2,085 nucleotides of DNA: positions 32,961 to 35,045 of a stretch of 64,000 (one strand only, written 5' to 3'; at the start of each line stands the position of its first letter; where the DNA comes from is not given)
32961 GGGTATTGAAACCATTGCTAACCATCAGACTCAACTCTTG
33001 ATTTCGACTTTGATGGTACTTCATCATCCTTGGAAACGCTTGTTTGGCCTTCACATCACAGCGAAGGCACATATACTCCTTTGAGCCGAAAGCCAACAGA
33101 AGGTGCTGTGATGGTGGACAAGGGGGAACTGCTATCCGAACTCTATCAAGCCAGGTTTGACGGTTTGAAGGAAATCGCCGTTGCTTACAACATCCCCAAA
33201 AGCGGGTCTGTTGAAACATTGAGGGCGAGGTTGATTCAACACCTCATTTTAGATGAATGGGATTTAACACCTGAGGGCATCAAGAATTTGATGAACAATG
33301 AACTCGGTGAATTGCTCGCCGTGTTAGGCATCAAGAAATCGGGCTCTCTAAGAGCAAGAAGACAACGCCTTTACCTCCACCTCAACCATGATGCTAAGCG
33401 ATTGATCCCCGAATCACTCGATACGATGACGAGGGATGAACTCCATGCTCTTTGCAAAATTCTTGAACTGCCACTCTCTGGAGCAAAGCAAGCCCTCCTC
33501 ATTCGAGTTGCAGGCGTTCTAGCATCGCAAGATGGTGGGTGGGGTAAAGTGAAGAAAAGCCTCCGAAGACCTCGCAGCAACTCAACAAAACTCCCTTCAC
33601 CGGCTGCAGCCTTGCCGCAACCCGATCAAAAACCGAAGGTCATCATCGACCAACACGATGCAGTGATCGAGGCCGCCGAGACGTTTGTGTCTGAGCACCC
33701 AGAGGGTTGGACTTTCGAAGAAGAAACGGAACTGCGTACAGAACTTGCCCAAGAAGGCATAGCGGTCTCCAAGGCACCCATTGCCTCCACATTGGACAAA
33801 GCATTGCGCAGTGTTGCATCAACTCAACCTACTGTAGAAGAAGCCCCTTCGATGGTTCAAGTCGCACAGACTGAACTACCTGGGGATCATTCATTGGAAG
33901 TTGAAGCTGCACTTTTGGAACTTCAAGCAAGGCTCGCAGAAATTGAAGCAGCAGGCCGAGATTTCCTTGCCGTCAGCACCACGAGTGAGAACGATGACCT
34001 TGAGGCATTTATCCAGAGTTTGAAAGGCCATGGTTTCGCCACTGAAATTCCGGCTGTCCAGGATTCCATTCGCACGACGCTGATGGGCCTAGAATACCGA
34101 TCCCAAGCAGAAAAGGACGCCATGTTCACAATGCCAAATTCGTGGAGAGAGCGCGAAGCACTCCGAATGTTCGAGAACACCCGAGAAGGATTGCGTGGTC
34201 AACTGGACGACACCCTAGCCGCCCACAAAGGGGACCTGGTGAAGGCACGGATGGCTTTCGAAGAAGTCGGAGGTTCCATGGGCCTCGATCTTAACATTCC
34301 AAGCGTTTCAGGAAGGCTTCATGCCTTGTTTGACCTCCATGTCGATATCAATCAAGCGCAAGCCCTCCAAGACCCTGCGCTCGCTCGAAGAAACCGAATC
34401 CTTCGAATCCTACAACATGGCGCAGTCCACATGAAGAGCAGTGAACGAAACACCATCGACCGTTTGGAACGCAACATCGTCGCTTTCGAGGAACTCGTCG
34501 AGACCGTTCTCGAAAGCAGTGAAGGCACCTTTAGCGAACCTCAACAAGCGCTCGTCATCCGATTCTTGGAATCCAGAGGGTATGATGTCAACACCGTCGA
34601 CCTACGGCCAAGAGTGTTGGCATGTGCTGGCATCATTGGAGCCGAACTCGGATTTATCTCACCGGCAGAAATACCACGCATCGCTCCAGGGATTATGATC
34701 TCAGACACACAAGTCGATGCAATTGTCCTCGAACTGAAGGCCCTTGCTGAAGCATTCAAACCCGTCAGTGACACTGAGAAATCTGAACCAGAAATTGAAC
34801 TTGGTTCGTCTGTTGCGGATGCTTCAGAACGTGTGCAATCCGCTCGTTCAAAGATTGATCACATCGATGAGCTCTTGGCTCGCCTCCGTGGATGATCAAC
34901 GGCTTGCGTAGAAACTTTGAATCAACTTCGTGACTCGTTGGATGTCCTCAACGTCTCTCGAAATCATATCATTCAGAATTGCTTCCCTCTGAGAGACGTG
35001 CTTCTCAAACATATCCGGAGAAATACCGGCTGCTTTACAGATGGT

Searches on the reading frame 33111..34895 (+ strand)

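Call 54: search_protein_families(library=pfam, proteins=[window:33111-34895:+], max_evalue=0.0001)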
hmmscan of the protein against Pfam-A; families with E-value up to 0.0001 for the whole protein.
window:33111-34895:+ (594 aa): 2 families
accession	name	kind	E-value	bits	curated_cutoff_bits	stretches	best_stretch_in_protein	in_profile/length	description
PF18953.6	SAP_new25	-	4.8e-06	26.5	26.3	0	108-137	10-39/51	SAP domain-containing new25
PF02037.33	SAP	-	5.7e-05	23.1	23.9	0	103-130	2-29/37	SAP domain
